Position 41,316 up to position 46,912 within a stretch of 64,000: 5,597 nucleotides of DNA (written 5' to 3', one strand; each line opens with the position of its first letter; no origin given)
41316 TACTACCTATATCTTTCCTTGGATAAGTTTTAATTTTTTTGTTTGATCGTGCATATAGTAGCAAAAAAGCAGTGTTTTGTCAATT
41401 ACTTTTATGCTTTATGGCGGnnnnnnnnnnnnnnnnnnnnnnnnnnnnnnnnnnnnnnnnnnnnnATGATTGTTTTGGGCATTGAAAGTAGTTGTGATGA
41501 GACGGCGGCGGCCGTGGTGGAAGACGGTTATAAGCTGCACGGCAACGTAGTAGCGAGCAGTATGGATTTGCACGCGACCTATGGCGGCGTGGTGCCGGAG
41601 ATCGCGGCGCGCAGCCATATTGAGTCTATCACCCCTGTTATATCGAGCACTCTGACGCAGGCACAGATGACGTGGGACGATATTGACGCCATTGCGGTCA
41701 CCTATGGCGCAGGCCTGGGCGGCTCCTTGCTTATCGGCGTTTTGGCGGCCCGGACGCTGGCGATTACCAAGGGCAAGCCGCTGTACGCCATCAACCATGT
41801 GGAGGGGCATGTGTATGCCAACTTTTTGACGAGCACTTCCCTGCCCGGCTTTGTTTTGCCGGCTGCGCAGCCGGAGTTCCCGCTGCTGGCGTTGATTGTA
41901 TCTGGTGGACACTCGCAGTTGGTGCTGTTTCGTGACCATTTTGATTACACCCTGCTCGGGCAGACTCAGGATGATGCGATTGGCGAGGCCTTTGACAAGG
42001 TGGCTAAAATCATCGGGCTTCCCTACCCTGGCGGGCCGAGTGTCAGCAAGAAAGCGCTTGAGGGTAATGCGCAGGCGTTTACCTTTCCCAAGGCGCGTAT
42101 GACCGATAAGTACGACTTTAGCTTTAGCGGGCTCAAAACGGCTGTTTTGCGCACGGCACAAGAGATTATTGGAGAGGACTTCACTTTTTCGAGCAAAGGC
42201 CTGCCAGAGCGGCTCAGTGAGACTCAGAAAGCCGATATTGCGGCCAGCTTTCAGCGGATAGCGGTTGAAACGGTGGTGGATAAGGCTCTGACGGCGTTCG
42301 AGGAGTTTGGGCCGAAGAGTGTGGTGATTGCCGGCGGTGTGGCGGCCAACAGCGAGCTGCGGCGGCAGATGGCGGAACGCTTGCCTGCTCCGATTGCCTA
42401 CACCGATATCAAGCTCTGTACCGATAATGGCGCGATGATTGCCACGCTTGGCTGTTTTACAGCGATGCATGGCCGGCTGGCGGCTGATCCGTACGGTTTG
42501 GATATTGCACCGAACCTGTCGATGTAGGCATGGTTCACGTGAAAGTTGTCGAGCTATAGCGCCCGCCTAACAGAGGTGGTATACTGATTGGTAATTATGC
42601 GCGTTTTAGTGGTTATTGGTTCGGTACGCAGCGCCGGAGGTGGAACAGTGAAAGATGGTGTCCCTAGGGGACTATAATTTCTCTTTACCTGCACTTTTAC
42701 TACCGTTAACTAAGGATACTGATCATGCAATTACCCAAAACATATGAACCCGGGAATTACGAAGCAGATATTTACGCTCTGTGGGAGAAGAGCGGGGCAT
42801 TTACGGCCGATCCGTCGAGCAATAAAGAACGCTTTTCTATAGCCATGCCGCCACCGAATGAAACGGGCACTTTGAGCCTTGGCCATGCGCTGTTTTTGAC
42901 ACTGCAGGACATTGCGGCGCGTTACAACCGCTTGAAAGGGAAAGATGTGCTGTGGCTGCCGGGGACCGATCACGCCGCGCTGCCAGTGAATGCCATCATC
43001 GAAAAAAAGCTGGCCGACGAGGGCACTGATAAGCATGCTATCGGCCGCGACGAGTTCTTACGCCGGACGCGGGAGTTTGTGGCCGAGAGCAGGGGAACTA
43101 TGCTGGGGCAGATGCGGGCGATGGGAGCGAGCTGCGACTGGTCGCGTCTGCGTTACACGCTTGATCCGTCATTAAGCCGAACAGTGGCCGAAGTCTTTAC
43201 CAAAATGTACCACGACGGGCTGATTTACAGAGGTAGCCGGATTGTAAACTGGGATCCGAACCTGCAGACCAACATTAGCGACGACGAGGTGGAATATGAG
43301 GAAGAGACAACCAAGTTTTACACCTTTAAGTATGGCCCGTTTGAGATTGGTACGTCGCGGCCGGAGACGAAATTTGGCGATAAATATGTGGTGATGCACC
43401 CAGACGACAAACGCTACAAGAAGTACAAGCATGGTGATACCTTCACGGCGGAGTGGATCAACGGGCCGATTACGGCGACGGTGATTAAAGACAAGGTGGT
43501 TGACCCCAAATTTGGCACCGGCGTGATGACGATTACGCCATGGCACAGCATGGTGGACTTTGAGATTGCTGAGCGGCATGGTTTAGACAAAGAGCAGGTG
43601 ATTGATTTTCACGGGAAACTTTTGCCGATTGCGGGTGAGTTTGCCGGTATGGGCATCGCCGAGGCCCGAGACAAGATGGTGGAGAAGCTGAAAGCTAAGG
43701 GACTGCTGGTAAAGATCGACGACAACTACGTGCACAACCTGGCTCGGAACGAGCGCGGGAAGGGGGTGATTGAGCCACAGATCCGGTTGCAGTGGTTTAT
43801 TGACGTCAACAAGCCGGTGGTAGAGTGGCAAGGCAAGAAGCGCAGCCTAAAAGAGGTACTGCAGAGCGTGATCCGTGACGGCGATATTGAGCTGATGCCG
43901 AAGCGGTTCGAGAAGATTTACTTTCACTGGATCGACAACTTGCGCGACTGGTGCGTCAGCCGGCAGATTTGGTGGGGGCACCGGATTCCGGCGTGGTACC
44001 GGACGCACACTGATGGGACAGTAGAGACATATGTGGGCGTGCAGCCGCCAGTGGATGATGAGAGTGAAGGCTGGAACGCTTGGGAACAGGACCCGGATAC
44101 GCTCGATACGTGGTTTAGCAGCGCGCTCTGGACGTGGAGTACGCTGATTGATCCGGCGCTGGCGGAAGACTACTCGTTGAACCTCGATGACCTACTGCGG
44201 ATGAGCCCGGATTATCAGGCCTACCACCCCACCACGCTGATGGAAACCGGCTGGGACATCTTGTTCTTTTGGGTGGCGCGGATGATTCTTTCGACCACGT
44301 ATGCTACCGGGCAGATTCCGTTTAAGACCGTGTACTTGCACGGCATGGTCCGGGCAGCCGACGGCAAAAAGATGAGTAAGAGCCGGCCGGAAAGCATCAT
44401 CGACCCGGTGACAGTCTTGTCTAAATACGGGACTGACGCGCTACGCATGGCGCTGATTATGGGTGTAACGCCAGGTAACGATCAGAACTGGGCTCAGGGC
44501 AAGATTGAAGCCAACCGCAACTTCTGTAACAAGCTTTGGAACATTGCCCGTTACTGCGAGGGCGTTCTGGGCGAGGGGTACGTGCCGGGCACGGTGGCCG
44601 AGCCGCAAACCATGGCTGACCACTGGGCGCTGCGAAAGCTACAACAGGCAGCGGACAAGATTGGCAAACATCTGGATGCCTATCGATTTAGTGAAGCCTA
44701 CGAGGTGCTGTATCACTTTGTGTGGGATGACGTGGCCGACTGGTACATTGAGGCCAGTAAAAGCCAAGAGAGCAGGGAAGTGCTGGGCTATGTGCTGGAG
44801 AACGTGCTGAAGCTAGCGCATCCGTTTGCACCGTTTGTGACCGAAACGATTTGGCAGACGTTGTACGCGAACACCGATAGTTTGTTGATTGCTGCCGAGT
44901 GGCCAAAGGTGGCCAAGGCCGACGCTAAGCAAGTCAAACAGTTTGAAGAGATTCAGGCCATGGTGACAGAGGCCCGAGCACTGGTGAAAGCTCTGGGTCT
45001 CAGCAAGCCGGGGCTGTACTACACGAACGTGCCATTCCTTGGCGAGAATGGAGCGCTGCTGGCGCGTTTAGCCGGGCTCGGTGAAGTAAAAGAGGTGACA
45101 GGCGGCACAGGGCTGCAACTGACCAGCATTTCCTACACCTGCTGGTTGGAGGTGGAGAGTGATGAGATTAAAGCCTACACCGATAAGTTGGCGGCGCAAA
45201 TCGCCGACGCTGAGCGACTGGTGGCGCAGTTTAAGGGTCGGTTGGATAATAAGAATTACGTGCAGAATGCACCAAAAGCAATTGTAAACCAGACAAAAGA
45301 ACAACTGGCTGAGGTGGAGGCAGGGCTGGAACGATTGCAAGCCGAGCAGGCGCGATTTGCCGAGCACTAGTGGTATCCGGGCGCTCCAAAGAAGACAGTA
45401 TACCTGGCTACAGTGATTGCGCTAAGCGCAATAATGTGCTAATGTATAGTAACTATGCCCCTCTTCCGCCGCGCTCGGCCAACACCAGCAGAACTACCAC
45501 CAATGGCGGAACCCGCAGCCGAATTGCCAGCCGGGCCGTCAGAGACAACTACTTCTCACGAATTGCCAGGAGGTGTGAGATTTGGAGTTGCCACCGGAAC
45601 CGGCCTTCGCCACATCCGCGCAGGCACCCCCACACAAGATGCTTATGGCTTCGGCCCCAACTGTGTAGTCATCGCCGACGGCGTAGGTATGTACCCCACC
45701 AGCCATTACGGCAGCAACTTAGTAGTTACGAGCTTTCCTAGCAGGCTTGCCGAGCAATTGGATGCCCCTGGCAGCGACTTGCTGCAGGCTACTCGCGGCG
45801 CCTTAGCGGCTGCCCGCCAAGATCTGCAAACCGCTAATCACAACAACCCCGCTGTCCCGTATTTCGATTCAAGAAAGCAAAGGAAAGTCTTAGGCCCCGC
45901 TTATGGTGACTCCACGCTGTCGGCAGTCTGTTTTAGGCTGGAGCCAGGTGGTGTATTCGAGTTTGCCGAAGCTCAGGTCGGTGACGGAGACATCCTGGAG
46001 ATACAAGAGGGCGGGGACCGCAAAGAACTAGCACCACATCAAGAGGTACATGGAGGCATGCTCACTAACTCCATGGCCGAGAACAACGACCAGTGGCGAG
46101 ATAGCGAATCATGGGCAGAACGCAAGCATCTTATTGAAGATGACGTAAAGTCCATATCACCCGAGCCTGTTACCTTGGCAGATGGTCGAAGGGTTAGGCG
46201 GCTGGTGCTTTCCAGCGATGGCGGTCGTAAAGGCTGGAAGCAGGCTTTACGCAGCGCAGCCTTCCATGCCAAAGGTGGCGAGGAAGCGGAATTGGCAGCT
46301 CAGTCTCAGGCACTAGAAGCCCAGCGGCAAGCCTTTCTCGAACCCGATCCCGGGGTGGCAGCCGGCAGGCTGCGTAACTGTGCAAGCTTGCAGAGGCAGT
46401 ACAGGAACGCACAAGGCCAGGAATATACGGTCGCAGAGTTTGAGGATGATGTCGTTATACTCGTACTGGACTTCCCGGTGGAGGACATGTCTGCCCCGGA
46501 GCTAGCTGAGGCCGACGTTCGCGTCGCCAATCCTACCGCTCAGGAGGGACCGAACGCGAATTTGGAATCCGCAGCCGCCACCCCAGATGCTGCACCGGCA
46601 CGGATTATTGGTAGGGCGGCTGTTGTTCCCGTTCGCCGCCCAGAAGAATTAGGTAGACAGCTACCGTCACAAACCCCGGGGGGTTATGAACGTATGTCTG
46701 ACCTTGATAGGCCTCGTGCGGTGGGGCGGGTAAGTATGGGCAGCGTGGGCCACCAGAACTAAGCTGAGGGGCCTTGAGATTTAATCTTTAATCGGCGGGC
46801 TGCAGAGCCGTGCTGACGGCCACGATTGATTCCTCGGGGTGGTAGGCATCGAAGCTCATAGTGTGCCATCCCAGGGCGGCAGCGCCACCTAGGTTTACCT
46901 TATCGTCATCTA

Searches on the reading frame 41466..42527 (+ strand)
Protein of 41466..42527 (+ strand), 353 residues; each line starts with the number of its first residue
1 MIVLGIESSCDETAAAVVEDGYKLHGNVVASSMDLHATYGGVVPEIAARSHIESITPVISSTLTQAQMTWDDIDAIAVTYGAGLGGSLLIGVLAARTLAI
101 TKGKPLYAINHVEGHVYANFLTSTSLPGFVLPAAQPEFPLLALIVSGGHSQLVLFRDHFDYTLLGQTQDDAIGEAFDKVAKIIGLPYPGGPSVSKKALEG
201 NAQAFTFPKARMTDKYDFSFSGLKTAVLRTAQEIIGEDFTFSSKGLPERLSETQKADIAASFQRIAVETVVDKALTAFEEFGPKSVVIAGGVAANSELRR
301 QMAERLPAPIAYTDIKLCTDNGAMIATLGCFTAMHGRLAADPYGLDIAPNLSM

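Call 99: search_protein_families(library=pfam, proteins=[window:41466-42527:+], max_evalue=0.001)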
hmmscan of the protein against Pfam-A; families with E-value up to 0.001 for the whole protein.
window:41466-42527:+ (353 aa): 3 families
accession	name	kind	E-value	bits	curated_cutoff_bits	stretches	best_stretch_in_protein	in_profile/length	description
PF00814.31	TsaD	-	3.3e-85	286.4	24.8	1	25-326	3-263/264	tRNA N6-adenosine threonylcarbamoyltransferase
PF22521.2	HypF_C_2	-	5.8e-06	26.7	27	1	246-307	157-218/241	Carbamoyltransferase, Kae1-like Domain, second subdomain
PF02543.21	Carbam_trans_N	-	6.9e-06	26.2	24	1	241-299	259-317/346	Carbamoyltransferase N-terminus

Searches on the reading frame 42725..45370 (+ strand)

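Call 57: search_protein_families(library=pfam, proteins=[window:42725-45370:+], max_evalue=0.00001)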
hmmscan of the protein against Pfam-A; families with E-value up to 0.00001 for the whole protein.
window:42725-45370:+ (881 aa): 4 families
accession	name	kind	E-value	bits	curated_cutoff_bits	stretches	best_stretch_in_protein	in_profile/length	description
PF00133.28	tRNA-synt_1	-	3.7e-112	375.6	22.7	1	16-589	2-413/414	tRNA synthetases class I (I, L, M and V)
PF08264.19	Anticodon_1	-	1.1e-32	113.4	25.1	1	632-760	1-139/148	Anticodon-binding domain of tRNA ligase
PF09334.17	tRNA-synt_1g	-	4e-18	65.8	20.1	0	44-190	8-136/391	tRNA synthetases class I (M)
PF10458.14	Val_tRNA-synt_C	-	8.3e-07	29.6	25.9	1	817-873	4-60/66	Valyl tRNA synthetase tRNA binding arm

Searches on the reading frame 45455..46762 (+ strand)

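Call 57: search_protein_families(library=pfam, proteins=[window:45455-46762:+], max_evalue=0.00001)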
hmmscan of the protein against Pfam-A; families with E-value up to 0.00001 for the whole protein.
window:45455-46762:+ (435 aa): 1 family
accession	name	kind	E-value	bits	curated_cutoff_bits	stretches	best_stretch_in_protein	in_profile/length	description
PF13672.11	PP2C_2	-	1.7e-15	57.5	24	1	49-265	1-178/209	Protein phosphatase 2C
